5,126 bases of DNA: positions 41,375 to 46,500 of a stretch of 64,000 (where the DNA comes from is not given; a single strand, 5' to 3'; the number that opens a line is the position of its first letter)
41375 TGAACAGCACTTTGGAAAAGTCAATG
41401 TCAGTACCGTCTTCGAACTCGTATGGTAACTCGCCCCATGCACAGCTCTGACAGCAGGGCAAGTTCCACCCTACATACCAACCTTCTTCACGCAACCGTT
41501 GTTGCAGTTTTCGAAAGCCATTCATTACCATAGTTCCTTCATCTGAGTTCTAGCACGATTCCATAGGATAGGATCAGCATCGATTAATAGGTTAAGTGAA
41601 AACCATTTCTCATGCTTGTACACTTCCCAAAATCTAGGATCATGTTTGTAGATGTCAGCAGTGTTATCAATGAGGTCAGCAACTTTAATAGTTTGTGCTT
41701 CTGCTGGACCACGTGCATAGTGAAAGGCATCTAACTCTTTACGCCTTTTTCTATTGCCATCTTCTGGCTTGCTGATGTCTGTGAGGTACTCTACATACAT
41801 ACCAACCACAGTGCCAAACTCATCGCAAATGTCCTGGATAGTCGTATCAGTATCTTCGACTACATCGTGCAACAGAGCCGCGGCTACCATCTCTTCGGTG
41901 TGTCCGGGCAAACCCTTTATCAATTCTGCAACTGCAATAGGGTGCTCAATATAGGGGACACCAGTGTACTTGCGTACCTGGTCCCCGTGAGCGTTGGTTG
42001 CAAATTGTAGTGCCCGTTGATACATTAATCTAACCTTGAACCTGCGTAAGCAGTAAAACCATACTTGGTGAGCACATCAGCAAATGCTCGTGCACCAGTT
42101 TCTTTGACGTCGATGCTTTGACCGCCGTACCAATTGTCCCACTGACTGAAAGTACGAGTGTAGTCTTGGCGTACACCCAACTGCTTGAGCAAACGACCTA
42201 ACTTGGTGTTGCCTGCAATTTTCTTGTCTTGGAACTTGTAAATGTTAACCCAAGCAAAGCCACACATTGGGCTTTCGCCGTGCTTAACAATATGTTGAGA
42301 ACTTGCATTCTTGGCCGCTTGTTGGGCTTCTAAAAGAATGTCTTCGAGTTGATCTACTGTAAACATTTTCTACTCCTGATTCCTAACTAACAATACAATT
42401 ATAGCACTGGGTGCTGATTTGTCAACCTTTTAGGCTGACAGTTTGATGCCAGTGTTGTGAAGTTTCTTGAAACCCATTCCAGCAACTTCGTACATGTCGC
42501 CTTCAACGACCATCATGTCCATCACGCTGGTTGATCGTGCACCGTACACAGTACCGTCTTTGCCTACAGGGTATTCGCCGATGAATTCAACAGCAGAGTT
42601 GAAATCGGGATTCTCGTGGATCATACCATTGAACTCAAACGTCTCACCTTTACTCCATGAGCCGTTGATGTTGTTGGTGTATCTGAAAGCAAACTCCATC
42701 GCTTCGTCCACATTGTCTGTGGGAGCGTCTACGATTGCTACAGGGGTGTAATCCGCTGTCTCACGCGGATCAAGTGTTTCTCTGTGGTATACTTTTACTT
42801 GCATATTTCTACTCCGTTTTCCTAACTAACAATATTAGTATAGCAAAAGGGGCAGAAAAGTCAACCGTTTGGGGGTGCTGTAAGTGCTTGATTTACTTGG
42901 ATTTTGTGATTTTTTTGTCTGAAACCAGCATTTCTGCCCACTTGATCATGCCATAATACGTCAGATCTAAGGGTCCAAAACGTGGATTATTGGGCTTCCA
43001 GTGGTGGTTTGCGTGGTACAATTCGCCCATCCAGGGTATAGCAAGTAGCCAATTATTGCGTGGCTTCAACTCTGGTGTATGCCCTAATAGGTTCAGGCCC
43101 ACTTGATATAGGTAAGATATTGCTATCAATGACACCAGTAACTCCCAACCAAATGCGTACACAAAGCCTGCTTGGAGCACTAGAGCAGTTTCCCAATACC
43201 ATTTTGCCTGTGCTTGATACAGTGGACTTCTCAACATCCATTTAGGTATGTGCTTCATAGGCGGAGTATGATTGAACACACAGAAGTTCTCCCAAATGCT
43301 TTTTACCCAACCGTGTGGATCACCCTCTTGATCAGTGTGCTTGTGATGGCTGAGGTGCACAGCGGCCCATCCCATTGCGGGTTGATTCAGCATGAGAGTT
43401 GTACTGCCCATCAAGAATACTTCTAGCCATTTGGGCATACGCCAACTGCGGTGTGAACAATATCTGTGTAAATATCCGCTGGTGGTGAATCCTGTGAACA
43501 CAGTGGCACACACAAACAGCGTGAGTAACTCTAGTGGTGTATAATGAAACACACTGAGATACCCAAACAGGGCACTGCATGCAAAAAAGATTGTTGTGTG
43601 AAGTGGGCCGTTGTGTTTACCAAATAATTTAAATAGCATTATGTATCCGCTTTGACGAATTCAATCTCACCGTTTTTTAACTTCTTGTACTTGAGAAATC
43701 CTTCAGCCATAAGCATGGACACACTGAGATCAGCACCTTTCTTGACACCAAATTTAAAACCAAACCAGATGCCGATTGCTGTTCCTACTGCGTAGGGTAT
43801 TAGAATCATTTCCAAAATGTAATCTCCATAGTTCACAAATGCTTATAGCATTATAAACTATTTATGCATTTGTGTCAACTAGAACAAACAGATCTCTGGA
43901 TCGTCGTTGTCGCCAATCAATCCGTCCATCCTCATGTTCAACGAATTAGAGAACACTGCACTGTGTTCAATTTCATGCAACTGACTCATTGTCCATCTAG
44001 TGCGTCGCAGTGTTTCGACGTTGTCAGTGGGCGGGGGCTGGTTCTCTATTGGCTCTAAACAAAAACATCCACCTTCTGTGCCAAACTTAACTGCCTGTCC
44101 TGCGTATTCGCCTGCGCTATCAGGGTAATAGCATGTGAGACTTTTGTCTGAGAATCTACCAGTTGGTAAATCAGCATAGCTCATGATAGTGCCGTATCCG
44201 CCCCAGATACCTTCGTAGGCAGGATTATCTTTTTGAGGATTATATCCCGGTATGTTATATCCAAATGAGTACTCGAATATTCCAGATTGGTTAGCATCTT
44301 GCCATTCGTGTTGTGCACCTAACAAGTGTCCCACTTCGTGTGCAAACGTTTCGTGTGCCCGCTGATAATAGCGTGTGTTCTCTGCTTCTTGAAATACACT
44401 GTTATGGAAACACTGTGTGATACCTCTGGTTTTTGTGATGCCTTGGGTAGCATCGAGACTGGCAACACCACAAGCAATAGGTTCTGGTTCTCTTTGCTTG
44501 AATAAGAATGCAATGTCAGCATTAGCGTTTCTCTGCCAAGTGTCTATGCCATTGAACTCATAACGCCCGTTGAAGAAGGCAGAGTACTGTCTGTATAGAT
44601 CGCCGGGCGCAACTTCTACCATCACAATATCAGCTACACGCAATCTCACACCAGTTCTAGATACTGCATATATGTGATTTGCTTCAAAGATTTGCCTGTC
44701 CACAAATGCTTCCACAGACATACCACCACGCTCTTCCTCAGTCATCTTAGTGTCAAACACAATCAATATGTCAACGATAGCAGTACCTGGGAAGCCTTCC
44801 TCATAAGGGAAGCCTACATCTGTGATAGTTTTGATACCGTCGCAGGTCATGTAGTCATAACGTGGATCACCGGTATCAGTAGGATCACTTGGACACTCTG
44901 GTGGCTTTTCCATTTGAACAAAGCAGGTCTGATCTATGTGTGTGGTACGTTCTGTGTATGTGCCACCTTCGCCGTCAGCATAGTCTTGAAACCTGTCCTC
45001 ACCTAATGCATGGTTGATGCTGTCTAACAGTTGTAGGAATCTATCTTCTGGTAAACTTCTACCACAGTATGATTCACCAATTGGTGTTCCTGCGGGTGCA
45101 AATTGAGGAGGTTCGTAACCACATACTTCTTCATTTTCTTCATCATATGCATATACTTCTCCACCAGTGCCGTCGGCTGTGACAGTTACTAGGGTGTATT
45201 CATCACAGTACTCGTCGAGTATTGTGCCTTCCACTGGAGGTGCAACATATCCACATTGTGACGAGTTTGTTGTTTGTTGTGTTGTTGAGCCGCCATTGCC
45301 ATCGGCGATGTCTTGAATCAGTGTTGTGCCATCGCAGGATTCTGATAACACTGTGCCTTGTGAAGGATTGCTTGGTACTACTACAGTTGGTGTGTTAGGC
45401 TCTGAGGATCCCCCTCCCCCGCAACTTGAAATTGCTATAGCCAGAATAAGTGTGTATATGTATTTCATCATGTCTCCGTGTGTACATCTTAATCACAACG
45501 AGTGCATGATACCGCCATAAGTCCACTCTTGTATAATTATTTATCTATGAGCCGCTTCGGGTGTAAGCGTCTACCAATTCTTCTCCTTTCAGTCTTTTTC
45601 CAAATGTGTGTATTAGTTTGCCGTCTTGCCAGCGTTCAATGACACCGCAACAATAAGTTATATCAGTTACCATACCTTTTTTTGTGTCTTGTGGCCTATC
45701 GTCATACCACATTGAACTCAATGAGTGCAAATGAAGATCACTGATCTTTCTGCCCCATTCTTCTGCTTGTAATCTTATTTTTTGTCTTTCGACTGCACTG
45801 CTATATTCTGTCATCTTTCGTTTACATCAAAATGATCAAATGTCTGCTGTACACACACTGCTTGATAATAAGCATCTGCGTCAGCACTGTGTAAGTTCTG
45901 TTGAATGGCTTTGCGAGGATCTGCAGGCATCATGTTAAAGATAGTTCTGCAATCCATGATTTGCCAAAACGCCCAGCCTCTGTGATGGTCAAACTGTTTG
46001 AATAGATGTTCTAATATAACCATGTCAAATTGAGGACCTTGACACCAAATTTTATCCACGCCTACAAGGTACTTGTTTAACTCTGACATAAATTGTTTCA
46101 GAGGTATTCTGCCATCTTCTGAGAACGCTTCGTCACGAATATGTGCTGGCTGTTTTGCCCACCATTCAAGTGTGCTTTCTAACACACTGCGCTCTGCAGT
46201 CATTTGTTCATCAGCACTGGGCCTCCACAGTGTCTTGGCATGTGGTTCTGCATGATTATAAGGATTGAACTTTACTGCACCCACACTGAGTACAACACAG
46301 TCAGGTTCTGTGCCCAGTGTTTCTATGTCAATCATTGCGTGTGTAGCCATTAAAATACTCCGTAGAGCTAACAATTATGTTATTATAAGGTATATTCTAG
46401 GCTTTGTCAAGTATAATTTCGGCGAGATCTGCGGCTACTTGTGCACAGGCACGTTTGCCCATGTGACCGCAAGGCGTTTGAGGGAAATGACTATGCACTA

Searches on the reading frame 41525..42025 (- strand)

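Call 44: search_protein_families(library=phrogs, proteins=[window:41525-42025:-], max_evalue=0.001)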
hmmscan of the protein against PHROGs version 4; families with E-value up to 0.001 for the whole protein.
window:41525-42025:- (166 aa): 3 families
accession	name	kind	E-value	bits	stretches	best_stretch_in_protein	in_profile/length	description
phrog_990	-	other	9.3e-36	124.8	1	1-141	154-289/374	metal-dependent phosphohydrolase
phrog_32047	-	other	4.9e-20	73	1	6-157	28-208/301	phosphohydrolase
phrog_15275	-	unknown function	3.3e-06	27.9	1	3-121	31-147/223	-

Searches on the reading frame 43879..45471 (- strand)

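Call 16: search_protein_families(library=phrogs, proteins=[window:43879-45471:-], max_evalue=0.001)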
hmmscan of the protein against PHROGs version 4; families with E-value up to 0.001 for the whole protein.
window:43879-45471:- (530 aa): 1 family
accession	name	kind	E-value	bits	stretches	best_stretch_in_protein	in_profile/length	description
phrog_18894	-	unknown function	0.00024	20.7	0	355-434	141-215/521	-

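Call 17: search_protein_families(library=pfam, proteins=[window:43879-45471:-], max_evalue=0.001)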
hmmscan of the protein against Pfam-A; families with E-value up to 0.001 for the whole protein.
window:43879-45471:- (530 aa): 4 families
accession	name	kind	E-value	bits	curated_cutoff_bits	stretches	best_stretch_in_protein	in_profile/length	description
PF13582.12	Reprolysin_3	-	2.3e-12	47.9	22.4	1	262-388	9-122/123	Metallo-peptidase family M12B Reprolysin-like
PF13583.11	Reprolysin_4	-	2.9e-12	47.1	22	1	231-434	3-177/203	Metallo-peptidase family M12B Reprolysin-like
PF13688.12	Reprolysin_5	-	4.6e-11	43.7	27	1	231-394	3-163/196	Metallo-peptidase family M12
PF13574.12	Reprolysin_2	-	3.8e-06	27.3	27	1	264-391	15-144/195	Metallo-peptidase family M12B Reprolysin-like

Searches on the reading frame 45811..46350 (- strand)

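Call 44: search_protein_families(library=phrogs, proteins=[window:45811-46350:-], max_evalue=0.001)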
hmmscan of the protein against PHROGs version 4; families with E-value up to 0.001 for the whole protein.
window:45811-46350:- (179 aa): 6 families
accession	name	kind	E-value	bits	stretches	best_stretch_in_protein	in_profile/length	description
phrog_255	-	DNA, RNA and nucleotide metabolism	1.2e-39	137.5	1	2-170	180-358/436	exonuclease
phrog_14078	-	unknown function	3e-17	64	1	3-167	82-250/264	-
phrog_20376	-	DNA, RNA and nucleotide metabolism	2e-11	44.3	1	3-171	348-520/530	exonuclease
phrog_2082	-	DNA, RNA and nucleotide metabolism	2.4e-10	40.3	1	2-173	640-815/823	exonuclease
phrog_192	-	DNA, RNA and nucleotide metabolism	6.1e-08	33.4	1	6-161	110-261/397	DNA polymerase exonuclease subunit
phrog_8783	-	unknown function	1.8e-06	28.7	1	81-169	11-102/114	-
